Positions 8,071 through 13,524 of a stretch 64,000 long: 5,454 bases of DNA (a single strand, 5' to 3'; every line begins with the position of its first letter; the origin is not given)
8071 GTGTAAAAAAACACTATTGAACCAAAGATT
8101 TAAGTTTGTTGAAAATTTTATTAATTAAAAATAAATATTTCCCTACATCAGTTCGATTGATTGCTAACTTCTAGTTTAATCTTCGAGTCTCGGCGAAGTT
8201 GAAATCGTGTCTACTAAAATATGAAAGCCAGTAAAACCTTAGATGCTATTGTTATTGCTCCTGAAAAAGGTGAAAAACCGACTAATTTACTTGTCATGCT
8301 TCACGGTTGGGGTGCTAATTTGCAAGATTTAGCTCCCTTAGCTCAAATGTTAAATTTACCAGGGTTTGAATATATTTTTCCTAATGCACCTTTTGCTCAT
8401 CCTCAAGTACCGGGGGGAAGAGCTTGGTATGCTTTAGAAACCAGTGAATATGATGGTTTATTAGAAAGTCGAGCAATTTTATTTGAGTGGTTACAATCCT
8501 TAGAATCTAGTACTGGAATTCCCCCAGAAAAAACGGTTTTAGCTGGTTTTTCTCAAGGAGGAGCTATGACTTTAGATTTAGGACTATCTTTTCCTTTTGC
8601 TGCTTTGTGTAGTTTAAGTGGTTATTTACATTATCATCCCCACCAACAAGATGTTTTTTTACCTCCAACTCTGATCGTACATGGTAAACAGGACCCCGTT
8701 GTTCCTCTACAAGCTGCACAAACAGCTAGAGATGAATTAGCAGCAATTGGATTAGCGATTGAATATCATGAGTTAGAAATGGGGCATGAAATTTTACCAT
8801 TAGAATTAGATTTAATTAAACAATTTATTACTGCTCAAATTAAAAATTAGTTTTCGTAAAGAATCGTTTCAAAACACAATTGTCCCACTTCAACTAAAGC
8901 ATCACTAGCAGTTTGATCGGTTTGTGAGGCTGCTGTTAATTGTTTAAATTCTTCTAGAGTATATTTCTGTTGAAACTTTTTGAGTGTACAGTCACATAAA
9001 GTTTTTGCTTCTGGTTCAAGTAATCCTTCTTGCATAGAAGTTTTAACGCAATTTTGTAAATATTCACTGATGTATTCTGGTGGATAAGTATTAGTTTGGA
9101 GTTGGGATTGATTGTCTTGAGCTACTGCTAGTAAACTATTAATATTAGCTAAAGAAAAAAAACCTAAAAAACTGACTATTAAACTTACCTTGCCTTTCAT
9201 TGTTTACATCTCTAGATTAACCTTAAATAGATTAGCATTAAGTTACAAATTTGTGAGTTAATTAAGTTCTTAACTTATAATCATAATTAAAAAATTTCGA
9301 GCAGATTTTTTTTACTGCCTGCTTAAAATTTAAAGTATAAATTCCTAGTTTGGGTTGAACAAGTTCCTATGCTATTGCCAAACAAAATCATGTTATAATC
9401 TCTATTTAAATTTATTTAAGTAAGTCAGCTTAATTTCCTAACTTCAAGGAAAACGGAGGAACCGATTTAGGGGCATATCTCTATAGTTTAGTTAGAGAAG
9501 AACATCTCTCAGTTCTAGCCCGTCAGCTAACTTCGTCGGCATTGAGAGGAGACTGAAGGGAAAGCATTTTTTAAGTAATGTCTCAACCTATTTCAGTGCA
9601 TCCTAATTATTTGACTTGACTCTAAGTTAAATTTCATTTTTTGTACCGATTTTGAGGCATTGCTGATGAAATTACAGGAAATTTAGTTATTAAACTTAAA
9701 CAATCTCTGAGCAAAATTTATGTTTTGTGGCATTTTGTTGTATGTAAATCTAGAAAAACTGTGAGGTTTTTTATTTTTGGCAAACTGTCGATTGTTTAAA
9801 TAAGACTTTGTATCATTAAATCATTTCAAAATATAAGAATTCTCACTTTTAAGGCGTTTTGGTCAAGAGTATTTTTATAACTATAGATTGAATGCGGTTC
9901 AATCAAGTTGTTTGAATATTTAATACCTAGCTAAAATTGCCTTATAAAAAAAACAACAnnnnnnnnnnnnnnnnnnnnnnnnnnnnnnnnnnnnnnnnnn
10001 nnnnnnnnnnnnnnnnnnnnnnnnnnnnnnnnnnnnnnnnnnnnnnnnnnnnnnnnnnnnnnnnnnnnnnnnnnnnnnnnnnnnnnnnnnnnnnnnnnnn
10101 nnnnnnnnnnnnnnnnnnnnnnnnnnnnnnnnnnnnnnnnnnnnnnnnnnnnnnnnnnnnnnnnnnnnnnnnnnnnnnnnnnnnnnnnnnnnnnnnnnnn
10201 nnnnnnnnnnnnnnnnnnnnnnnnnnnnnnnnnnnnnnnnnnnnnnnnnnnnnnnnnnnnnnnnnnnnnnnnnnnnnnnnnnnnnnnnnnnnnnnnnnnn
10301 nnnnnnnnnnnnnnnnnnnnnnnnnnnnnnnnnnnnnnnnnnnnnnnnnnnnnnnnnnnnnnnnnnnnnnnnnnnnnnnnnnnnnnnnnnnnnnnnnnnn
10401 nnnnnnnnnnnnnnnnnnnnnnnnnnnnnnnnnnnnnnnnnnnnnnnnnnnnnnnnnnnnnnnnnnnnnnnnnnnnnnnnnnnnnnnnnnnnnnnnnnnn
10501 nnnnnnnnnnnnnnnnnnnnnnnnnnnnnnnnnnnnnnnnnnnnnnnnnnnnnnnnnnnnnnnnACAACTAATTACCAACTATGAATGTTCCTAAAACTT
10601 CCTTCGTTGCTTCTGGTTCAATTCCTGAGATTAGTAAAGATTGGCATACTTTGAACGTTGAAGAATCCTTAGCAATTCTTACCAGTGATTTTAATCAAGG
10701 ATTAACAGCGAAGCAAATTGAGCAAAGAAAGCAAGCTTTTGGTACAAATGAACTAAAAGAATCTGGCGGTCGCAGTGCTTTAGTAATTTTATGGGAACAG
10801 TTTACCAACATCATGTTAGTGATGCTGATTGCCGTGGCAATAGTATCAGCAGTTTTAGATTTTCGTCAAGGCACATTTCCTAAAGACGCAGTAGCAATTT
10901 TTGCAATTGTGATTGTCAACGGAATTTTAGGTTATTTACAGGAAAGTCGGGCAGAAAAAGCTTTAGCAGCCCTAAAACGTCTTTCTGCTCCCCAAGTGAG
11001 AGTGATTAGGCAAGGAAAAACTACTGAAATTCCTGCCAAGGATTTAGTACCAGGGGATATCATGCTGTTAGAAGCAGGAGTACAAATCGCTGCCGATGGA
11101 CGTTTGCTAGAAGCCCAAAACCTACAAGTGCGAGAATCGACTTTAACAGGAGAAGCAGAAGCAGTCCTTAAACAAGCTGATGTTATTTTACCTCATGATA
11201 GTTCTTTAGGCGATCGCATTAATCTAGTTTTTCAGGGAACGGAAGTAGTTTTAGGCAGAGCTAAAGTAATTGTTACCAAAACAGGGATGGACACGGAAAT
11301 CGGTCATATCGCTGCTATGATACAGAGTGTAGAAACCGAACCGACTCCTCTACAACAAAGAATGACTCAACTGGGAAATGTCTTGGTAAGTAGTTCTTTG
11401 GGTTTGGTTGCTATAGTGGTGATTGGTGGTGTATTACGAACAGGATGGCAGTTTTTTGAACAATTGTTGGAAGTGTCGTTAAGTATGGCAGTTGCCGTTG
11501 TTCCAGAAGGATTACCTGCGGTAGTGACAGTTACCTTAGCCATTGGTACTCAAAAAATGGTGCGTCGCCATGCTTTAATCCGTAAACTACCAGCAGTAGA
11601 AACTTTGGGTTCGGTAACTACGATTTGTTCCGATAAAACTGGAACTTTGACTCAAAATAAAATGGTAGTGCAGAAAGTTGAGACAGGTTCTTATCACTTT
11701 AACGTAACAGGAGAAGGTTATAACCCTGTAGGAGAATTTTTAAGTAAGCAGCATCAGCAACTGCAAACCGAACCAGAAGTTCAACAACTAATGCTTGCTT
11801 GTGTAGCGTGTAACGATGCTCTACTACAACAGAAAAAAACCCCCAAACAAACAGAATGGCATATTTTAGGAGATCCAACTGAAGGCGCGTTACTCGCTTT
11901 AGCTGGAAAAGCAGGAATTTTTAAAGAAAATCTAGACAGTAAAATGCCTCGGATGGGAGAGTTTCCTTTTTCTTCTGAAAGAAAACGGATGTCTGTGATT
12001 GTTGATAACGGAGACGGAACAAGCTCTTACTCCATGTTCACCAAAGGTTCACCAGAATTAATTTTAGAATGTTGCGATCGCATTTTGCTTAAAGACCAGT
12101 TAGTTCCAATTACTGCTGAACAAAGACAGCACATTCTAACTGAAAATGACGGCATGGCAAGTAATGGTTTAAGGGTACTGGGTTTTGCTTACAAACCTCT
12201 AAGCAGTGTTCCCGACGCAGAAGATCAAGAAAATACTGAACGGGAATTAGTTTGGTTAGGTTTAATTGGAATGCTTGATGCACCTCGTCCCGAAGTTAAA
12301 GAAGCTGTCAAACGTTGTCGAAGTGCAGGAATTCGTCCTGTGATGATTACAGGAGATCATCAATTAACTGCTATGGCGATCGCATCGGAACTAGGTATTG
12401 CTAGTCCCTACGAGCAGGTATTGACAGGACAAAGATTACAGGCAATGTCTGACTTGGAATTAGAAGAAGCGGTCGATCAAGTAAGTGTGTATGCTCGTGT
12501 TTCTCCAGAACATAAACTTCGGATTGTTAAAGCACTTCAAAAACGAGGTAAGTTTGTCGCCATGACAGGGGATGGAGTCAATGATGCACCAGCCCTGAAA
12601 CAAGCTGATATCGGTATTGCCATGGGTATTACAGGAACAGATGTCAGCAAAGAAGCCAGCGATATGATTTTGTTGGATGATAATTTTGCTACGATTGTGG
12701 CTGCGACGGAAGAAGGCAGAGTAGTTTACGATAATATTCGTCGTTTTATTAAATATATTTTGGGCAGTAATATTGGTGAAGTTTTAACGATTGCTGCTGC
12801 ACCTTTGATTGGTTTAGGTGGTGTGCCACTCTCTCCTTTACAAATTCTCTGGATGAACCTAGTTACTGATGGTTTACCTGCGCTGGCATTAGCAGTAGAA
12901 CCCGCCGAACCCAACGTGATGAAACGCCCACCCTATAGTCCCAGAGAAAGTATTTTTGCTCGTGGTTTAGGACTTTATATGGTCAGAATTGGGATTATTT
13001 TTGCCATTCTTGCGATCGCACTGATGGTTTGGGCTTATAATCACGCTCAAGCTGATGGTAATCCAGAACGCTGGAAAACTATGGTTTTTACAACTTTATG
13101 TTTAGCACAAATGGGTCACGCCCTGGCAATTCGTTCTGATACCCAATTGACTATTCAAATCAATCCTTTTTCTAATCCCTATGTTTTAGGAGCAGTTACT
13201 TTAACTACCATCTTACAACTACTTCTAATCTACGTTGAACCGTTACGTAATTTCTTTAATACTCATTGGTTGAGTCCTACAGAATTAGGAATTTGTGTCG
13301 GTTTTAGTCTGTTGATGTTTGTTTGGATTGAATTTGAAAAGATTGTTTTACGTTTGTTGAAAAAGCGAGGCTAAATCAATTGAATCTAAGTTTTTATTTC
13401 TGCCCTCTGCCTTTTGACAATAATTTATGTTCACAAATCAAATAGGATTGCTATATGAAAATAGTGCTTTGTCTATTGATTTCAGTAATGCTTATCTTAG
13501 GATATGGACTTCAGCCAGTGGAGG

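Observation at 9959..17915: Putative regulon: ExoD plus Ca2+-type P-ATPase and a three-component CmpA/NrtA/CynA-like ABC transporter behind the same leader element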

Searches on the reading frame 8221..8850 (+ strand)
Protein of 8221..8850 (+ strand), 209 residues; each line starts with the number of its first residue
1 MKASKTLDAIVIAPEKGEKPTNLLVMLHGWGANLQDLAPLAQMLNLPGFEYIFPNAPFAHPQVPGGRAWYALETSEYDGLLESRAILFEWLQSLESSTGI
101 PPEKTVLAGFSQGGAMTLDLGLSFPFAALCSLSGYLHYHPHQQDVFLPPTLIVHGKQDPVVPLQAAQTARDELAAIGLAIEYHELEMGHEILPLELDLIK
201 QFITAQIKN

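Call 6: search_protein_families(library=pfam, proteins=[window:8221-8850:+], max_evalue=0.01)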
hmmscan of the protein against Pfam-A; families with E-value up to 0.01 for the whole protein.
window:8221-8850:+ (209 aa): 9 families
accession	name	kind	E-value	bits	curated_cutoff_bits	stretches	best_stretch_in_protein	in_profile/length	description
PF02230.22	Abhydrolase_2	-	3.8e-28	99.2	23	1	15-205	8-215/217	Phospholipase/Carboxylesterase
PF00561.26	Abhydrolase_1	-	5e-06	26.8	25.8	0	144-191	196-240/245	alpha/beta hydrolase fold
PF20434.5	BD-FAE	-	1.4e-05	25.1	26.8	1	148-171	190-213/215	BD-FAE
PF12146.15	Hydrolase_4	-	3.1e-05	23.8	27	0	148-192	192-235/239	Serine aminopeptidase, S33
PF01738.24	DLH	-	0.00017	21.7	21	1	8-180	2-176/217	Dienelactone hydrolase family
PF03959.19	FSH1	-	0.00021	21.5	21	1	26-167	9-180/211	Serine hydrolase (FSH1)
PF07859.19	Abhydrolase_3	-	0.00037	20.8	25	0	88-141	56-109/210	alpha/beta hydrolase fold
PF00326.27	Peptidase_S9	-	0.0017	18.3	22.6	0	137-177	137-174/213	Prolyl oligopeptidase family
PF12697.13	Abhydrolase_6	-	0.0046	18.1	26.3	0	24-121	1-83/217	Alpha/beta hydrolase family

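Call 7: search_protein_families(library=ncbifam, proteins=[window:8221-8850:+], max_evalue=0.01)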
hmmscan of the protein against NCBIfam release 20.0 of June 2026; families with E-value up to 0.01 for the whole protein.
window:8221-8850:+ (209 aa): 6 families
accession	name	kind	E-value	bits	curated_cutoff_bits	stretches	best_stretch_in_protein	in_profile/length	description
NF008525.0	PRK11460.1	equivalog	1.7e-15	57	191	1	13-193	8-195/232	esterase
NF050058.1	e_dPHAscl_type1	hypoth_equivalog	2.5e-12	46.8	150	1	7-137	8-140/276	extracellular catalytic domain type 1 short-chain-length polyhydroxyalkanoate depolymerase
NF047577.1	quino_deg_MhqD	equivalog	1.7e-07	31.2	325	1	16-177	7-170/195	methylhydroquinone degradation carboxylesterase MhqD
NF050057.1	e_dPHAmcl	equivalog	2.8e-07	30.1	270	1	102-202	137-247/252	extracellular medium-chain-length polyhydroxyalkanoate depolymerase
NF007758.0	PRK10439.1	equivalog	0.0033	16.4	222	0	102-142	291-332/418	enterochelin esterase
TIGR01840.1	esterase_phb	subfamily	0.0049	16.4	107.85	0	14-134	6-128/213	PHB depolymerase family esterase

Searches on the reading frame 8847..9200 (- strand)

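Call 6: search_protein_families(library=pfam, proteins=[window:8847-9200:-], max_evalue=0.01)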
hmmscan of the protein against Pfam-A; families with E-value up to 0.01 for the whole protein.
window:8847-9200:- (117 aa): 1 family
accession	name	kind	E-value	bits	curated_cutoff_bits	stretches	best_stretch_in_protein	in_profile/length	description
PF21334.2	ATPD_C_fung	-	0.0062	17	27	0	15-32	1-18/40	Fungal epsilon subunit of F1F0-ATP synthase C-terminal domain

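Call 7: search_protein_families(library=ncbifam, proteins=[window:8847-9200:-], max_evalue=0.01)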
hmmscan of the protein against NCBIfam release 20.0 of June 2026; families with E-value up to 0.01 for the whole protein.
window:8847-9200:- (117 aa): 0 families

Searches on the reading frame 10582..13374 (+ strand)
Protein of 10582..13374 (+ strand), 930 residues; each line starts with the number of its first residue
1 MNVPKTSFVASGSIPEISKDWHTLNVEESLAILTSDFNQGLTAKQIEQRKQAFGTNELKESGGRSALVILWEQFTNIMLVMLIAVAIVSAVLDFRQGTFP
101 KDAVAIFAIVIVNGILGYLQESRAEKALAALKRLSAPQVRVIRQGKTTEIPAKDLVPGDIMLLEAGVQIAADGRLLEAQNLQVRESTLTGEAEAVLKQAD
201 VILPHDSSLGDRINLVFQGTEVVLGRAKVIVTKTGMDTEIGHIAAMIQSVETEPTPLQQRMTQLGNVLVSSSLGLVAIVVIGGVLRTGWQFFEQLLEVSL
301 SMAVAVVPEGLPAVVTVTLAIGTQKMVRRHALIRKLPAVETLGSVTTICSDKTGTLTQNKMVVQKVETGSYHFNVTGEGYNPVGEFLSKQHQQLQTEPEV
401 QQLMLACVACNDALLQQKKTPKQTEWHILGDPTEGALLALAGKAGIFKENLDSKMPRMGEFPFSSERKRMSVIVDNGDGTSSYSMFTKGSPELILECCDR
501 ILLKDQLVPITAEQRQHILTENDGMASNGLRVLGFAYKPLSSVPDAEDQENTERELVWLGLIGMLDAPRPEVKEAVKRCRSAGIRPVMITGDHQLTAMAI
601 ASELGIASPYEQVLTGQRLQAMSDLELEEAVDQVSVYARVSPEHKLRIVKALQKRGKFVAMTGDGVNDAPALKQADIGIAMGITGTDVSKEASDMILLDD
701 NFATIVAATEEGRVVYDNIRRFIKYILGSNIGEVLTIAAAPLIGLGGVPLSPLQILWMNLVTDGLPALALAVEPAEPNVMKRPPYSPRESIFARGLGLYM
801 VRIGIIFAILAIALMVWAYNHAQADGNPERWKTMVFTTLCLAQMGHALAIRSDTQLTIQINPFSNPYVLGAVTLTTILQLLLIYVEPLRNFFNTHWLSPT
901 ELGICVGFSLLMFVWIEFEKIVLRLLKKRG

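Call 6: search_protein_families(library=pfam, proteins=[window:10582-13374:+], max_evalue=0.01)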
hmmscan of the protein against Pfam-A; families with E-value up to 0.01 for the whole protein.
window:10582-13374:+ (930 aa): 7 families
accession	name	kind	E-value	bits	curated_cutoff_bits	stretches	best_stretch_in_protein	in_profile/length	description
PF00689.26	Cation_ATPase_C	-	2.5e-54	184.2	27.3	1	748-921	2-174/175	Cation transporting ATPase, C-terminus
PF00122.25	E1-E2_ATPase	-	4.2e-48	163.7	28.1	1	134-329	2-181/181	E1-E2 ATPase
PF13246.12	Cation_ATPase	-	2.1e-23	82.6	21.7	1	409-501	2-91/91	Cation transport ATPase (P-type)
PF00702.32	Hydrolase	-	6.6e-22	79.3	26.4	1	547-676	76-191/191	haloacid dehalogenase-like hydrolase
PF00690.31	Cation_ATPase_N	-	1.2e-19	70.1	20.4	1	21-89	1-69/69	Cation transporter/ATPase, N-terminus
PF08282.18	Hydrolase_3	-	2.6e-05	24.5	20.9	1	648-701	195-247/255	haloacid dehalogenase-like hydrolase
PF12710.13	HAD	-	3.6e-05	24.7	27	1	569-673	87-189/189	haloacid dehalogenase-like hydrolase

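Call 7: search_protein_families(library=ncbifam, proteins=[window:10582-13374:+], max_evalue=0.01)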
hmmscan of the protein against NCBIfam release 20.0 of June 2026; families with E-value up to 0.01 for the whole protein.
window:10582-13374:+ (930 aa): 28 families (the best 25 are shown)
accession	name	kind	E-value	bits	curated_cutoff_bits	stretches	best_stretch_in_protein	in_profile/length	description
TIGR01522.1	ATPase-IIA2_Ca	equivalog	4.1e-217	722.9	798.3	1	18-924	1-851/854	calcium-transporting P-type ATPase, PMR1-type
TIGR01116.1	ATPase-IIA1_Ca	equivalog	3e-201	670.6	703.4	1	71-913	2-788/799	calcium-translocating P-type ATPase, SERCA-type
TIGR01523.1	ATPase-IID_K-Na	equivalog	2.7e-170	568.2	645.05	2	255-815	267-854/997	potassium/sodium efflux P-type ATPase, fungal-type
TIGR01517.1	ATPase-IIB_Ca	equivalog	1.4e-152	509.9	507.05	2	396-915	384-872/882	calcium-translocating P-type ATPase, PMCA-type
TIGR01106.1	ATPase-IIC_X-K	subfamily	2.6e-146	489.1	946.1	2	16-609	12-610/997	Na,H/K antiporter P-type ATPase subunit alpha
TIGR01647.1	ATPase-IIIA_H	equivalog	4.8e-126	421.8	615.5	2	40-368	1-309/755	plasma-membrane proton-efflux P-type ATPase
TIGR01524.1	ATPase-IIIB_Mg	equivalog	1e-124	417.4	610.75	2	448-822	399-763/867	magnesium-translocating P-type ATPase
NF011702.0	PRK15122.1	subfamily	9.6e-109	364.6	975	2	453-819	441-799/907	magnesium-translocating P-type ATPase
TIGR01494.1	ATPase_P-type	subfamily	1.2e-99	333.9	62.3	4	632-740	361-463/478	HAD-IC family P-type ATPase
TIGR01657.1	P-ATPase-V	hypoth_equivalog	2.5e-85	286.9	618.25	2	35-617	134-708/1055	ATP13A2 family polyamine export P-type ATPase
TIGR01525.1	ATPase-IB_hvy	subfamily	3.3e-72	244.1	346.25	3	82-368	4-271/560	heavy metal translocating P-type ATPase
TIGR01512.1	ATPase-IB2_Cd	subfamily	7.9e-55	186.5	313.5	3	82-368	4-257/494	cadmium family heavy metal-translocating P-type ATPase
TIGR01511.1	ATPase-IB1_Cu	subfamily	1.6e-54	185.7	397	3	66-371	9-287/542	copper-translocating P-type ATPase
NF008262.1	PRK11033.1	equivalog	3.4e-42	144.8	1005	3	101-368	196-448/731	zinc/cadmium/mercury/lead-transporting ATPase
TIGR01497.1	kdpB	equivalog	5.4e-40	137.1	527.9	2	559-712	438-563/675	potassium-transporting ATPase subunit KdpB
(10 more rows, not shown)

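Call 39: search_solved_structures(query=window:10582-13374:+, max_evalue=1e-50)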
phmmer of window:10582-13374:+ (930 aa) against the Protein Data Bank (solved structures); distinct sequences matched with E-value up to 1e-50: 70 (the best 60 are shown).
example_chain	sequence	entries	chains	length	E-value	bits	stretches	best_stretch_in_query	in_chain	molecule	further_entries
6zhh_A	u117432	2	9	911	9.9e-183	612.4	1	38-923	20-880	Calcium-transporting ATPase | Calcium-transporting ATPase lmo0841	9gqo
6zhf_A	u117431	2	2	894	2.8e-182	610.9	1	38-923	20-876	Calcium-transporting ATPase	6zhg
9euq_A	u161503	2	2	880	3.3e-182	610.7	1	38-923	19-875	Calcium-transporting ATPase lmo0841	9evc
8iwp_A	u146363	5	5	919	4.6e-176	590.3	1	18-922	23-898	Calcium-transporting ATPase type 2C member 1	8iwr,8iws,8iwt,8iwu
8iww_A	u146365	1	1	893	5.1e-176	590.2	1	18-922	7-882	Calcium-transporting ATPase type 2C member 1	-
7yag_A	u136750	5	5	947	5.2e-176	590.2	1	18-922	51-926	Calcium-transporting ATPase type 2C member 1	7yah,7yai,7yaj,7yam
6ln5_A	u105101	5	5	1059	1.1e-158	532.8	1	19-828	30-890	Sarcoplasmic/endoplasmic reticulum calcium ATPase 2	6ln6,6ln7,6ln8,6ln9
5ztf_A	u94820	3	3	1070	1.2e-158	532.7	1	19-828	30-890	Sarcoplasmic/endoplasmic reticulum calcium ATPase 2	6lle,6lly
6jju_A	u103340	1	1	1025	1.6e-158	532.3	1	19-828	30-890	Sarcoplasmic/endoplasmic reticulum calcium ATPase 2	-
7e7s_A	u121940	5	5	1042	1.6e-158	532.3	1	20-828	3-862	Sarcoplasmic/endoplasmic reticulum calcium ATPase 2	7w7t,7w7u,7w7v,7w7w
7bt2_A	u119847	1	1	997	2e-158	531.9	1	20-828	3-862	Sarcoplasmic/endoplasmic reticulum calcium ATPase 2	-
5mpm_A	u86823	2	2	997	2.4e-158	531.7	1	20-829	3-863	Sarcoplasmic/endoplasmic reticulum calcium ATPase 2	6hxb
2dqs_A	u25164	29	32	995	1.3e-155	522.7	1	22-826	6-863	Sarcoplasmic/endoplasmic reticulum calcium ATPase 1 | SERCA1a | SARCOPLASMIC ENDOPLASMIC RETICULUM CALCIUM ATPASE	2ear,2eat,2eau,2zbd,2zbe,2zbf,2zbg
3w5b_A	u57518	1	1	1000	1.3e-155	522.7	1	22-826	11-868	SERCA1a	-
27qy_A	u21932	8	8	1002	1.3e-155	522.6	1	22-826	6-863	Sarcoplasmic/endoplasmic reticulum calcium ATPase 1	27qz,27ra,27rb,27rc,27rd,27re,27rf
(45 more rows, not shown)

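Call 72: search_solved_structures(query=window:10582-13374:+, max_evalue=1e-170, show_alignments=1)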
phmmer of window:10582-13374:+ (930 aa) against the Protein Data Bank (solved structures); distinct sequences matched with E-value up to 1e-170: 6.
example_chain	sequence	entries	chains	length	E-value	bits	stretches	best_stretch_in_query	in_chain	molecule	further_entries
6zhh_A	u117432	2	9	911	9.9e-183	612.4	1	38-923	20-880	Calcium-transporting ATPase | Calcium-transporting ATPase lmo0841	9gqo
6zhf_A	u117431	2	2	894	2.8e-182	610.9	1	38-923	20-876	Calcium-transporting ATPase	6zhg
9euq_A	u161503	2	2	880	3.3e-182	610.7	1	38-923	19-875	Calcium-transporting ATPase lmo0841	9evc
8iwp_A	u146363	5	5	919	4.6e-176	590.3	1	18-922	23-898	Calcium-transporting ATPase type 2C member 1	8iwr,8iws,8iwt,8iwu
8iww_A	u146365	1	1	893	5.1e-176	590.2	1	18-922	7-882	Calcium-transporting ATPase type 2C member 1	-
7yag_A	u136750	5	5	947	5.2e-176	590.2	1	18-922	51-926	Calcium-transporting ATPase type 2C member 1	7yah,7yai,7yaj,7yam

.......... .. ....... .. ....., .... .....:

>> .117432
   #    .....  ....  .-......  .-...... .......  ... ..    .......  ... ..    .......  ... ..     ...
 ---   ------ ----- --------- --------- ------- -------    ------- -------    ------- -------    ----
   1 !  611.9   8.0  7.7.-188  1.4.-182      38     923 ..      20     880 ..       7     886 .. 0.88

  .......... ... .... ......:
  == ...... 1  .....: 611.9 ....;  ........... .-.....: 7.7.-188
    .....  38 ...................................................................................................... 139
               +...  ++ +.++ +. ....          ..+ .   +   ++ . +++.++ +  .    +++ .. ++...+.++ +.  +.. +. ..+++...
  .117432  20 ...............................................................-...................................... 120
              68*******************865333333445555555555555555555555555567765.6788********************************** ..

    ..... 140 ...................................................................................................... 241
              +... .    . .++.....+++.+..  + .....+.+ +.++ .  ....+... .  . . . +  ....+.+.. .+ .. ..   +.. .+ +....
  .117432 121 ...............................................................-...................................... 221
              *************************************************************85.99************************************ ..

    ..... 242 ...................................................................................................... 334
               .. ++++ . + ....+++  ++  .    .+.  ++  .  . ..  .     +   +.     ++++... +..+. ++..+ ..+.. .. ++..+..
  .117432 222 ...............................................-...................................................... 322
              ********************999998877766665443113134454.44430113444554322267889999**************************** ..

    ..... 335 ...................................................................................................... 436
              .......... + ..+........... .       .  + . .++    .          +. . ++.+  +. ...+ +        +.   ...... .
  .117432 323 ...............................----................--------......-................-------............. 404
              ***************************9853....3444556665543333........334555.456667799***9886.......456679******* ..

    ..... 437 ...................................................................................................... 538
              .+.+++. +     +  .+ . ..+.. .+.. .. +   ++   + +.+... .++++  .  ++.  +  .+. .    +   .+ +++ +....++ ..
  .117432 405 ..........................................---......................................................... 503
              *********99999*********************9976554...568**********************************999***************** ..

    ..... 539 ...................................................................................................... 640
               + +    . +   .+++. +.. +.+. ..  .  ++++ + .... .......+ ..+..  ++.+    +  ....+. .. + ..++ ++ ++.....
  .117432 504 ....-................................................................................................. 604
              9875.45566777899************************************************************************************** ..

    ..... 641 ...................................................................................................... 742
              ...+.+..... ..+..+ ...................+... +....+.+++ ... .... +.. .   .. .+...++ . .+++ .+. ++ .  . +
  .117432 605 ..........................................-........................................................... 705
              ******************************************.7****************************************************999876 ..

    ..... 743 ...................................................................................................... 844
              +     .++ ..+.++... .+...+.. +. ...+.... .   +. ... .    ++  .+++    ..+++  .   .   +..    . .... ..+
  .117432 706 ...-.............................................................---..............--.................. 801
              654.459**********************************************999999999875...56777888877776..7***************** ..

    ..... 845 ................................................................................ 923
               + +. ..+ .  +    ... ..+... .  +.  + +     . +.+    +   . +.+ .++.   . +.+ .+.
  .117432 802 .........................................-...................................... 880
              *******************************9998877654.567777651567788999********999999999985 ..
